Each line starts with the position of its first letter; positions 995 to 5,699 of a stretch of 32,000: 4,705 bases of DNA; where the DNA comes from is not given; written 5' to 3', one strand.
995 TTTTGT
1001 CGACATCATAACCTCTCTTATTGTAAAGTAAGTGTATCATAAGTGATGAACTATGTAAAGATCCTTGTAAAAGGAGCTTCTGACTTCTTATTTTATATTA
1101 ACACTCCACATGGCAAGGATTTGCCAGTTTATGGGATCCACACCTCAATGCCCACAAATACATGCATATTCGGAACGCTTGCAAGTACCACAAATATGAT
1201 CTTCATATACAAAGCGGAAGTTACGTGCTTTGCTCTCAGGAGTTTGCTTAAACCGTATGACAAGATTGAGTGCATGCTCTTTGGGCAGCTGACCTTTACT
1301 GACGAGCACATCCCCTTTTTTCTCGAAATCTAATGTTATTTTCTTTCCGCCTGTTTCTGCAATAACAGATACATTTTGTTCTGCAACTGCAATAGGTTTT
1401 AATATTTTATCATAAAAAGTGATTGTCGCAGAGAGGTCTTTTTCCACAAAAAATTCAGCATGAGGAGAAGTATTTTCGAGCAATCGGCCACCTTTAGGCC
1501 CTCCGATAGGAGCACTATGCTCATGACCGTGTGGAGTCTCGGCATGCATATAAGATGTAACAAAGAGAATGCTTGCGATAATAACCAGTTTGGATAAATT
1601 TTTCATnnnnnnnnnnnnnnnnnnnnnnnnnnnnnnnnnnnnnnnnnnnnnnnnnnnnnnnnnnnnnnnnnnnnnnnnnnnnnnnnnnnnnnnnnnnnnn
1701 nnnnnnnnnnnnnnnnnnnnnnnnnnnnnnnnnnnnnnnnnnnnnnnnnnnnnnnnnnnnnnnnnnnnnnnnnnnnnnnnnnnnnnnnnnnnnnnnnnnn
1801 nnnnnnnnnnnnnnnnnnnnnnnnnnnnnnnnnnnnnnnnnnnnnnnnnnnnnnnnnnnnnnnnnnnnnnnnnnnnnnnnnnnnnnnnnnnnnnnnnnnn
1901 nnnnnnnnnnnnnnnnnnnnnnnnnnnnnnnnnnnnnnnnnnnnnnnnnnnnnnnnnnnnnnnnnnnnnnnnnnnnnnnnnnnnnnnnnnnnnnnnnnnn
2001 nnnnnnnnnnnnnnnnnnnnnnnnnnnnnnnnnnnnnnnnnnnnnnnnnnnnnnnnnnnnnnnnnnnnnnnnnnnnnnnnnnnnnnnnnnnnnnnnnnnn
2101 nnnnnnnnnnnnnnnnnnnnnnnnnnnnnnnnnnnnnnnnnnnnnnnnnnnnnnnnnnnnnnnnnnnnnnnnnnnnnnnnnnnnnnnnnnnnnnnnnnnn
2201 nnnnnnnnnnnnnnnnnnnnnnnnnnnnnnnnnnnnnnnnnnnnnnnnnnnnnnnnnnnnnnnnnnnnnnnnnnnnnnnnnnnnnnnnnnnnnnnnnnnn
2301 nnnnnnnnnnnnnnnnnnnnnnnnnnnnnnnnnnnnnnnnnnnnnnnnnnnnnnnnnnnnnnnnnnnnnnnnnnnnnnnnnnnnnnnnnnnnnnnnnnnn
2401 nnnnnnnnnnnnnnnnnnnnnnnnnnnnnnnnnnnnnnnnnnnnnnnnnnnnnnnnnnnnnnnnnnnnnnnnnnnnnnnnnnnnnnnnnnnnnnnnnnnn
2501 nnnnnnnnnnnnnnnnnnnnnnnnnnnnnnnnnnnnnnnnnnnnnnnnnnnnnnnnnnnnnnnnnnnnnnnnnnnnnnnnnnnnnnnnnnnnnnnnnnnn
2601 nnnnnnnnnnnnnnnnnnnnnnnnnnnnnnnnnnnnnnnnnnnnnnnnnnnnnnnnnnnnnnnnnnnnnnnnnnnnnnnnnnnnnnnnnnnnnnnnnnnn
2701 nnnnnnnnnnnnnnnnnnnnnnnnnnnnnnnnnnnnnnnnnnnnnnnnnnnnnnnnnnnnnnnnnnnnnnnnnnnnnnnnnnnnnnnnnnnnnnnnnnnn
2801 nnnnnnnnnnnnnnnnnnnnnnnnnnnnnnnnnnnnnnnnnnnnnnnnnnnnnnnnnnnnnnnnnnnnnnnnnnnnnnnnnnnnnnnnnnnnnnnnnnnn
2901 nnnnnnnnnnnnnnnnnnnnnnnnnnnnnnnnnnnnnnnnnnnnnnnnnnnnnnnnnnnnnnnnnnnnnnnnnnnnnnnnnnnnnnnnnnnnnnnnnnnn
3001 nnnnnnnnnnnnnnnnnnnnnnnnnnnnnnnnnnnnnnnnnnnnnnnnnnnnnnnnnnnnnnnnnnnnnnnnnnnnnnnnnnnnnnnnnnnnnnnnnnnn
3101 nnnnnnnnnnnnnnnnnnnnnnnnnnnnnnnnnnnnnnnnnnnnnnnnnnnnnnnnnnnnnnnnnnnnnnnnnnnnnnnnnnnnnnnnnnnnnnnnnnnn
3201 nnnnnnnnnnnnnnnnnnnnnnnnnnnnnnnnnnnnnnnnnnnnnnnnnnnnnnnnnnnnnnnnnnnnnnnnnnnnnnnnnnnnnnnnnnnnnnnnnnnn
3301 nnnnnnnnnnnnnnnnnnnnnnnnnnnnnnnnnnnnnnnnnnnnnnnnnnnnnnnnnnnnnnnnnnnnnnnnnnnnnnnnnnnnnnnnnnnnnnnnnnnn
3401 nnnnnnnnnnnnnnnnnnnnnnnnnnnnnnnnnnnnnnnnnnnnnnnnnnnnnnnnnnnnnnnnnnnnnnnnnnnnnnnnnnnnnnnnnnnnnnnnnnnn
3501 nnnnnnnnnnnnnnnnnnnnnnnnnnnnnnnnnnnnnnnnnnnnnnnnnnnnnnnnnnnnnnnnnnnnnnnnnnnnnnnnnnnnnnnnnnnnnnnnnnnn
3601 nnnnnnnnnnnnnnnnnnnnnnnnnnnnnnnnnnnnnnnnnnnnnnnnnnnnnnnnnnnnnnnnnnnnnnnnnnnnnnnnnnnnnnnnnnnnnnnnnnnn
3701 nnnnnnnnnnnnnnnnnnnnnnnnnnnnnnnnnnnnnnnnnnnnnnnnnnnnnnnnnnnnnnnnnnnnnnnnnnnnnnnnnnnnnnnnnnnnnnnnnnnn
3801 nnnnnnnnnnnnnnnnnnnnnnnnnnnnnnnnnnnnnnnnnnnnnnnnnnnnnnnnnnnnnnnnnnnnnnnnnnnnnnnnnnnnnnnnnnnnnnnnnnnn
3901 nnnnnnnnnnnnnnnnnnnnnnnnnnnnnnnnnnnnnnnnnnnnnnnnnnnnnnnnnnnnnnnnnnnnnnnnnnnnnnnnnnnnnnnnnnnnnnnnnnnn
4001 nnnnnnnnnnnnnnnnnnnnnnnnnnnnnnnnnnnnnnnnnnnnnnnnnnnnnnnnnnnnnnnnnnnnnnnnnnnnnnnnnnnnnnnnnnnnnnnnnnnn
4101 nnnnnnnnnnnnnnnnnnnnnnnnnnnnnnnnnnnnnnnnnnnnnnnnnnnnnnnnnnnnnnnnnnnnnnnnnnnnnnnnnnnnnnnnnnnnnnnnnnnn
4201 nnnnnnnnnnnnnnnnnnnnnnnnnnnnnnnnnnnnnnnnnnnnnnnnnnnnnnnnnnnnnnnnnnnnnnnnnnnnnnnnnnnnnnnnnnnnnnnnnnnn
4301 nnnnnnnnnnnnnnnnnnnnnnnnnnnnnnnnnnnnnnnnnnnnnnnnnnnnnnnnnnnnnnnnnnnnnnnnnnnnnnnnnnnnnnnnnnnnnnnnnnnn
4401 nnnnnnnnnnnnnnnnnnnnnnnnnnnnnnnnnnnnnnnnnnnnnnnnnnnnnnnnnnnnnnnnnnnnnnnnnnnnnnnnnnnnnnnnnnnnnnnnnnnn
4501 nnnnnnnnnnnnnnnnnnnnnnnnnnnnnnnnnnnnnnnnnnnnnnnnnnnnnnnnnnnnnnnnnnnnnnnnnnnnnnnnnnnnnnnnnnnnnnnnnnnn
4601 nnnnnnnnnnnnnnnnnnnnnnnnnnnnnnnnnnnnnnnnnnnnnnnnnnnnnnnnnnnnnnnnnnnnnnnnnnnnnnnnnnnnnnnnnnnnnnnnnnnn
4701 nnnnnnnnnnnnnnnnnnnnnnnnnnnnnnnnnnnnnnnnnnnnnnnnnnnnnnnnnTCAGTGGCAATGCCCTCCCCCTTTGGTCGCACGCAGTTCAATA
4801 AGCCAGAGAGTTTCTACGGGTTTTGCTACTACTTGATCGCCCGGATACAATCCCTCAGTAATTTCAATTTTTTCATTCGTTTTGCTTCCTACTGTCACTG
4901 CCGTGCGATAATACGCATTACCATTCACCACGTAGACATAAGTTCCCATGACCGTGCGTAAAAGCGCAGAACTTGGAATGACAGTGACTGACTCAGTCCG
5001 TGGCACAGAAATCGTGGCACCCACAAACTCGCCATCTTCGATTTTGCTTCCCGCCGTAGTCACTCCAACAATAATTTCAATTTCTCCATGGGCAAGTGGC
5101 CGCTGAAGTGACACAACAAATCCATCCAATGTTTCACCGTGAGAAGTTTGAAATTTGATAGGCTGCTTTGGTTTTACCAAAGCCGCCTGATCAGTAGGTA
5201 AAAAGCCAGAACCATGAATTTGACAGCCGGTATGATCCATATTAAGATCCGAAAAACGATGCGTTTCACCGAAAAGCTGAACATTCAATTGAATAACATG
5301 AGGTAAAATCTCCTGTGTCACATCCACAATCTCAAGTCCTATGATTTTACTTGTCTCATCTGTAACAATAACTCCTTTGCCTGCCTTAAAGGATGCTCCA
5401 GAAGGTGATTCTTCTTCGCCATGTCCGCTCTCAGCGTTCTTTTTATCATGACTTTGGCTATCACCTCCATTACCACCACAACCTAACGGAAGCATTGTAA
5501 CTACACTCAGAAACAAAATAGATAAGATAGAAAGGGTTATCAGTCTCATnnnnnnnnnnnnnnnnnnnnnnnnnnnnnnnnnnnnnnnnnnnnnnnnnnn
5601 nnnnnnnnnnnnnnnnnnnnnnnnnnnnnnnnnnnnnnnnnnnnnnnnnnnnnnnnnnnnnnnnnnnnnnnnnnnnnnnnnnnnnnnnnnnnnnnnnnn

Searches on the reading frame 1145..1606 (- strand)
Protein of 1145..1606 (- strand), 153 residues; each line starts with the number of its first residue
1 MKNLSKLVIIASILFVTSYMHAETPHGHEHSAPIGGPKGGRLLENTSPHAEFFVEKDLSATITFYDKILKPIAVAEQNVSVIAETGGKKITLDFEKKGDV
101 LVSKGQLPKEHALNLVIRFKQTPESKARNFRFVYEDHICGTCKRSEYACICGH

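Call 33: find_encoding_contigs(protein=window:1145-1606:-, flank=10000, max_places=3)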
Protein window:1145-1606:- (153 aa): 1 contig read that carries it; 1 place shown.
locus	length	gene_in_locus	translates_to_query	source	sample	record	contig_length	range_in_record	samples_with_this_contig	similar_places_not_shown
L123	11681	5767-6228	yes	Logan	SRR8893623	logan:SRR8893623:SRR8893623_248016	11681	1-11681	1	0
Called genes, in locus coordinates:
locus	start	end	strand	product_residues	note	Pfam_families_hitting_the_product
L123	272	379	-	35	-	-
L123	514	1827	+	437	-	PF02321:OEP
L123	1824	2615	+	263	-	PF25967:RND-MFP_C, PF25975:CzcB_C (weak), PF25989:YknX_C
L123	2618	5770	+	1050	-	PF00873:ACR_tran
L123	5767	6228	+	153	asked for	-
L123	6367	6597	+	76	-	-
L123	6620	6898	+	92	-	PF05016:ParE_toxin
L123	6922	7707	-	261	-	PF13085:Fer2_3, PF13183:Fer4_8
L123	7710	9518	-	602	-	PF00890:FAD_binding_2, PF01266:DAO (weak), PF03486:HI0933_like (faint), PF07992:Pyr_redox_2 (faint), PF02910:Succ_DH_flav_C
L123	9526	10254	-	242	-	-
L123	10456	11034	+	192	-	PF02525:Flavodoxin_2, PF03358:FMN_red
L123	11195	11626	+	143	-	-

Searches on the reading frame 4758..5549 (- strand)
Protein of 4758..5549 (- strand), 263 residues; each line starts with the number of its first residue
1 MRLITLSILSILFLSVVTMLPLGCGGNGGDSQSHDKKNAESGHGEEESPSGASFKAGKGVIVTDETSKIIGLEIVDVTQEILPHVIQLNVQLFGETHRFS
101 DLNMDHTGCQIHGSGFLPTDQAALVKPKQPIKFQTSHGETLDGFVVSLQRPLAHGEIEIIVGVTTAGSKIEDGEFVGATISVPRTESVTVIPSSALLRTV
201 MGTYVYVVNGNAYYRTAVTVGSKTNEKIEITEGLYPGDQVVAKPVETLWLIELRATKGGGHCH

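Call 61: find_encoding_contigs(protein=window:4758-5549:-, flank=10000, max_places=4)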
Protein window:4758-5549:- (263 aa): 3 contigs read that carry it; 3 places shown.
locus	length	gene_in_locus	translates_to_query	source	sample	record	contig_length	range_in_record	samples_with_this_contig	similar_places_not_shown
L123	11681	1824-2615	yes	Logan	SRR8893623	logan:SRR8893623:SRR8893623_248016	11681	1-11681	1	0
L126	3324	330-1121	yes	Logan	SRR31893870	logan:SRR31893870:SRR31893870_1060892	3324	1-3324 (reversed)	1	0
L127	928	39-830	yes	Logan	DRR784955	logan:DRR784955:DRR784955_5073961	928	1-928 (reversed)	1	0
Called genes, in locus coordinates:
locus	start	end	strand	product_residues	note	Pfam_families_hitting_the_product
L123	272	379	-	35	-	-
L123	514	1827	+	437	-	PF02321:OEP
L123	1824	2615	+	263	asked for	PF25967:RND-MFP_C, PF25975:CzcB_C (weak), PF25989:YknX_C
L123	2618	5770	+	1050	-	PF00873:ACR_tran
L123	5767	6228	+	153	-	-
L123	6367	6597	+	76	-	-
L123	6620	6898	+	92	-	PF05016:ParE_toxin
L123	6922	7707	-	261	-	PF13085:Fer2_3, PF13183:Fer4_8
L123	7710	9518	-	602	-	PF00890:FAD_binding_2, PF01266:DAO (weak), PF03486:HI0933_like (faint), PF07992:Pyr_redox_2 (faint), PF02910:Succ_DH_flav_C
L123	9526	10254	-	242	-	-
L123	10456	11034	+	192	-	PF02525:Flavodoxin_2, PF03358:FMN_red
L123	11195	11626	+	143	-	-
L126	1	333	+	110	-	?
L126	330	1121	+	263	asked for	PF25967:RND-MFP_C, PF25975:CzcB_C (weak), PF25989:YknX_C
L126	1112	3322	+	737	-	?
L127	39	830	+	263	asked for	PF25967:RND-MFP_C, PF25975:CzcB_C (weak), PF25989:YknX_C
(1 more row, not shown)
